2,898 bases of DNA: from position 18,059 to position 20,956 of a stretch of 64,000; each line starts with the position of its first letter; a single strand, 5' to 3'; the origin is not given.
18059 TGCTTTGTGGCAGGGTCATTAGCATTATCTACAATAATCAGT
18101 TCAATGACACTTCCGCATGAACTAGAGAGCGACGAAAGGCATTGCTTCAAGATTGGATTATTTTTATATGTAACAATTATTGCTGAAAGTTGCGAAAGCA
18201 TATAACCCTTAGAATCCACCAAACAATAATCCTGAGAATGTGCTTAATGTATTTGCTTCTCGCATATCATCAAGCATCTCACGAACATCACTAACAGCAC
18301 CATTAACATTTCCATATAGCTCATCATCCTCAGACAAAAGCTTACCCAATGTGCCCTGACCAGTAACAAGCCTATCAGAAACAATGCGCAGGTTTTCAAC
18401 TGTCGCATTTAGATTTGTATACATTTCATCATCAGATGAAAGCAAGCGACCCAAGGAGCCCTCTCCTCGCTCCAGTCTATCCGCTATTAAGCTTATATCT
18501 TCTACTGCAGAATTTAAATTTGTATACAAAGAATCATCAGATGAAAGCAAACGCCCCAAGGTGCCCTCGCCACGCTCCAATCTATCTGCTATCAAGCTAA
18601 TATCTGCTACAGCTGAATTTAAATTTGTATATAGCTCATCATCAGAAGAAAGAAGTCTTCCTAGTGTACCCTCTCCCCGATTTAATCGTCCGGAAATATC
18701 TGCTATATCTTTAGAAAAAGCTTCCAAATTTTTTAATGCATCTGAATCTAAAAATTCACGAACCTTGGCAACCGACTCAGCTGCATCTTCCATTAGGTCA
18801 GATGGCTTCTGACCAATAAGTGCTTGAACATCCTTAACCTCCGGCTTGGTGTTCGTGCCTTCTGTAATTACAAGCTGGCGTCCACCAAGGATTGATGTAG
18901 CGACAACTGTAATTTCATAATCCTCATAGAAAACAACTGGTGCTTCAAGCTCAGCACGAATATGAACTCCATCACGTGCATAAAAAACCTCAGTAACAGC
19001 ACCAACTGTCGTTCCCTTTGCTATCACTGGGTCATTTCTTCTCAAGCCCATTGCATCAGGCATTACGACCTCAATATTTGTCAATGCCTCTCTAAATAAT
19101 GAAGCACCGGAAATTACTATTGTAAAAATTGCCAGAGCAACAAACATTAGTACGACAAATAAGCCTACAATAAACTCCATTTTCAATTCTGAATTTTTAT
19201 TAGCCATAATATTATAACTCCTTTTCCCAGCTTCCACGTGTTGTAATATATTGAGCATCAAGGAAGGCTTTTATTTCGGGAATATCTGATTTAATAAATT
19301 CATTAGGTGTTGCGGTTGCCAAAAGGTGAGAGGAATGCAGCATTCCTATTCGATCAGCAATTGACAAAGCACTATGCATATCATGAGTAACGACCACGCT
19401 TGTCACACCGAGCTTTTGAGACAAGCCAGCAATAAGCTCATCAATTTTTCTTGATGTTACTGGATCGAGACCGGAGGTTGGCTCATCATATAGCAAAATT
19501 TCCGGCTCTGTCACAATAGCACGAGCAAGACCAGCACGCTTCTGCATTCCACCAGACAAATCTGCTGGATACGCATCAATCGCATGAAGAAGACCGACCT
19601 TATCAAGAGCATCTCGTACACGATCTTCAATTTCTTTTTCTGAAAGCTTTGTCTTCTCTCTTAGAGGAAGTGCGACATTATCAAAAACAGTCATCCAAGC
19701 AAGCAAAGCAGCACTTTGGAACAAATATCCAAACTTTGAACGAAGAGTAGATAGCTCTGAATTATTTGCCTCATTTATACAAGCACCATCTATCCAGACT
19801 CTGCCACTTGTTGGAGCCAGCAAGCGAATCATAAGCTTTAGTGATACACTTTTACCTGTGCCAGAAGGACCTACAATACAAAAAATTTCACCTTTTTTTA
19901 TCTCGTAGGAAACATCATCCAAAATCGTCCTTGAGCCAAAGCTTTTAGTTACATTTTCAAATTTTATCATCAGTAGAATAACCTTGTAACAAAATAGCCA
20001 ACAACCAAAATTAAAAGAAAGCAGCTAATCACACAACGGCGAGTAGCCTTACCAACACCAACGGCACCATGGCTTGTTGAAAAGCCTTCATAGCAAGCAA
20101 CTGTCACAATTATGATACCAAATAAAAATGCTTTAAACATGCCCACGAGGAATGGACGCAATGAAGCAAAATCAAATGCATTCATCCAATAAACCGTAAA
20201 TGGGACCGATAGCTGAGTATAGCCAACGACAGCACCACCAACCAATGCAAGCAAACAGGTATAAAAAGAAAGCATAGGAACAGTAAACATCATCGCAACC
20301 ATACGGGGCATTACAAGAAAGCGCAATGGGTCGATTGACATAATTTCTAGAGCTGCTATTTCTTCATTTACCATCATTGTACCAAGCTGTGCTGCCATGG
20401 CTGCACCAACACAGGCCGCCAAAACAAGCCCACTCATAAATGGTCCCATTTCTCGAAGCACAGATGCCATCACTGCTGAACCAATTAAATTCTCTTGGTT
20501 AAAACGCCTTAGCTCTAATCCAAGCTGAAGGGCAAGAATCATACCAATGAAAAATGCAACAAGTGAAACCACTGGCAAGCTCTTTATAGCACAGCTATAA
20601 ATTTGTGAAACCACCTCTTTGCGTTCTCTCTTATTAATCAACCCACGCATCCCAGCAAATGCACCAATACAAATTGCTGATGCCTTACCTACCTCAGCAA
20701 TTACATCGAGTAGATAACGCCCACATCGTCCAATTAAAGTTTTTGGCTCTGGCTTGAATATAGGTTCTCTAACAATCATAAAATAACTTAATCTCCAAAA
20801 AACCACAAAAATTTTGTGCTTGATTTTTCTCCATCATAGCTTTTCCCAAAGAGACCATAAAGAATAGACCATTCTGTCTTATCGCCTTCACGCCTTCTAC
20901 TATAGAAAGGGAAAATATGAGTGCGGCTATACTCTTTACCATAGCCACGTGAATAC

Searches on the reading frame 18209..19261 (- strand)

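Call 8: search_protein_families(library=pfam, proteins=[window:18209-19261:-])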
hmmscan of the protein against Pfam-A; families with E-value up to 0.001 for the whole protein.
window:18209-19261:- (350 aa): 2 families
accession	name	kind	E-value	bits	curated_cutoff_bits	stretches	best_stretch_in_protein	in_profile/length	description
PF02470.25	MlaD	-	7.2e-09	36.2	25.1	1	63-134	5-80/81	MlaD protein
PF14035.11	YlzJ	-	3.5e-05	24.4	27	0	218-246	26-54/65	YlzJ-like protein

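Call 9: search_protein_families(library=ncbifam, proteins=[window:18209-19261:-])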
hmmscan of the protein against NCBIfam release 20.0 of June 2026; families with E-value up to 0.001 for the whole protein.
window:18209-19261:- (350 aa): 3 families
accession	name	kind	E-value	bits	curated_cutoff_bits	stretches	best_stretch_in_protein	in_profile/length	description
NF047463.1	CllEntPrLepto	equivalog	6.6e-24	84.7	400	2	29-224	6-222/250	mammalian cell entry protein Mce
TIGR00996.1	Mtu_fam_mce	paralog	3.5e-17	62.5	140.5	1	34-229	7-198/291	MCE family protein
TIGR04430.1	OM_asym_MlaD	equivalog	1.3e-09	38.1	135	1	27-139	4-119/146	outer membrane lipid asymmetry maintenance protein MlaD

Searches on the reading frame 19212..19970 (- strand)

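Call 8: search_protein_families(library=pfam, proteins=[window:19212-19970:-])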
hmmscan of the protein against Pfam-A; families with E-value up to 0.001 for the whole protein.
window:19212-19970:- (252 aa): 4 families
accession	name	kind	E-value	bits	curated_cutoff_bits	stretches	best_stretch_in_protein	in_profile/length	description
PF00005.33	ABC_tran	-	1.1e-33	117.1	25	1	17-166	1-137/137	ABC transporter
PF13304.12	AAA_21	-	4.7e-05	24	27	0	107-198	196-300/304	AAA domain, putative AbiEii toxin, Type IV TA system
PF03215.21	Rad17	-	0.00021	21.7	23.8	1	16-110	34-123/186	Rad17 P-loop domain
PF13191.12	AAA_16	-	0.00086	20.3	32.6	0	26-101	21-103/167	AAA ATPase domain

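Call 9: search_protein_families(library=ncbifam, proteins=[window:19212-19970:-])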
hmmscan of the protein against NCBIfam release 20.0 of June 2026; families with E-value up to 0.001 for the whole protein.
window:19212-19970:- (252 aa): 188 families (the best 25 are shown)
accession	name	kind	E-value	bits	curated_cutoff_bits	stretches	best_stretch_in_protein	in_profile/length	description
TIGR01186.1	proV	subfamily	7e-62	209.6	326.6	1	11-228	3-220/363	betaine/proline/choline family ABC transporter ATP-binding protein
NF008809.0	PRK11831.1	equivalog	2.5e-59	200.8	441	1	2-239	9-246/270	phospholipid ABC transporter ATP-binding protein MlaF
NF040933.2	ABC_arch_GlcV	equivalog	1.3e-56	192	450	1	2-227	3-231/357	glucose ABC transporter ATP-binding protein GlcV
TIGR03265.1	PhnT2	equivalog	1.6e-56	192.1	457.7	1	2-227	5-224/353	putative 2-aminoethylphosphonate ABC transporter ATP-binding protein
TIGR02673.1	FtsE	equivalog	7.7e-55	185.9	264.85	1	1-210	1-209/214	cell division ATP-binding protein FtsE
NF006987.0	PRK09452.1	equivalog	1e-51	175.8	482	1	1-225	17-235/378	spermidine/putrescine ABC transporter ATP-binding protein PotA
TIGR02314.1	ABC_MetN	equivalog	1.3e-50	172.4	499.7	1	1-225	1-228/343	methionine ABC transporter ATP-binding protein MetN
TIGR00968.1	3a0106s01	subfamily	5.1e-50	170.2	342.75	1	2-227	1-220/237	sulfate ABC transporter ATP-binding protein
TIGR00972.1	3a0107s01c2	equivalog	1e-49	169.2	343.2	1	2-228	2-233/248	phosphate ABC transporter ATP-binding protein PstB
NF008513.0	PRK11432.1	equivalog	5.7e-49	166.9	496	1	2-228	7-227/351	ferric ABC transporter ATP-binding protein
NF007027.0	PRK09493.1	equivalog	1.1e-48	165.7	379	1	1-230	1-228/240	glutamine ABC transporter ATP-binding protein GlnQ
NF033858.1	ABC2_perm_RbbA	equivalog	7.8e-48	163.1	1050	1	2-229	267-488/909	ribosome-associated ATPase/putative transporter RbbA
TIGR04521.1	ECF_ATPase_2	equivalog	9.6e-48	162.7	330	1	9-228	8-235/279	energy-coupling factor transporter ATPase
TIGR03258.1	PhnT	equivalog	5.3e-47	160.6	499.15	1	2-226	9-228/359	2-aminoethylphosphonate ABC transport system ATP-binding subunit PhnT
NF040840.2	tungstate_WtpC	equivalog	6.7e-47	160.4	440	1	1-239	1-233/347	tungstate ABC transporter ATP-binding protein WtpC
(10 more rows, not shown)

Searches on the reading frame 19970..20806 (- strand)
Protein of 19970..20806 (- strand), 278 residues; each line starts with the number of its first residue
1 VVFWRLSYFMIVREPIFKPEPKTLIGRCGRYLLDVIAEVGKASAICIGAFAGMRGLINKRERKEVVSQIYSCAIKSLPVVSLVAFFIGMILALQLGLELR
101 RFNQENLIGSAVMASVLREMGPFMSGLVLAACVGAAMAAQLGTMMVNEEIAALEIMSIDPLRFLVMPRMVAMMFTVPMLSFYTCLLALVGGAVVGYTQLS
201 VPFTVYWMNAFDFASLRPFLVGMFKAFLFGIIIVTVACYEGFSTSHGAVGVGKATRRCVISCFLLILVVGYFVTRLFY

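Call 8: search_protein_families(library=pfam, proteins=[window:19970-20806:-])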
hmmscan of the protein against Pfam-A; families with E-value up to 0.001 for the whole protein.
window:19970-20806:- (278 aa): 1 family
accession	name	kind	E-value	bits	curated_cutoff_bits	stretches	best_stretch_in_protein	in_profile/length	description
PF02405.21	MlaE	-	3.8e-67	226.4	22.5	1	66-275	2-211/212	Permease MlaE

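Call 9: search_protein_families(library=ncbifam, proteins=[window:19970-20806:-])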
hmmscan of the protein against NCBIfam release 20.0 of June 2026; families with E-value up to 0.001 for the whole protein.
window:19970-20806:- (278 aa): 2 families
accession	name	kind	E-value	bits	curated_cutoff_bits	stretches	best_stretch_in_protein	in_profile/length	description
TIGR00056.1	TIGR00056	subfamily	6e-61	206.4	212.2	1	48-278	27-257/260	MlaE family lipid ABC transporter permease subunit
NF033619.1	perm_MlaE_1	exception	5.3e-48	163.8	315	1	28-277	3-251/253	lipid asymmetry maintenance ABC transporter permease subunit MlaE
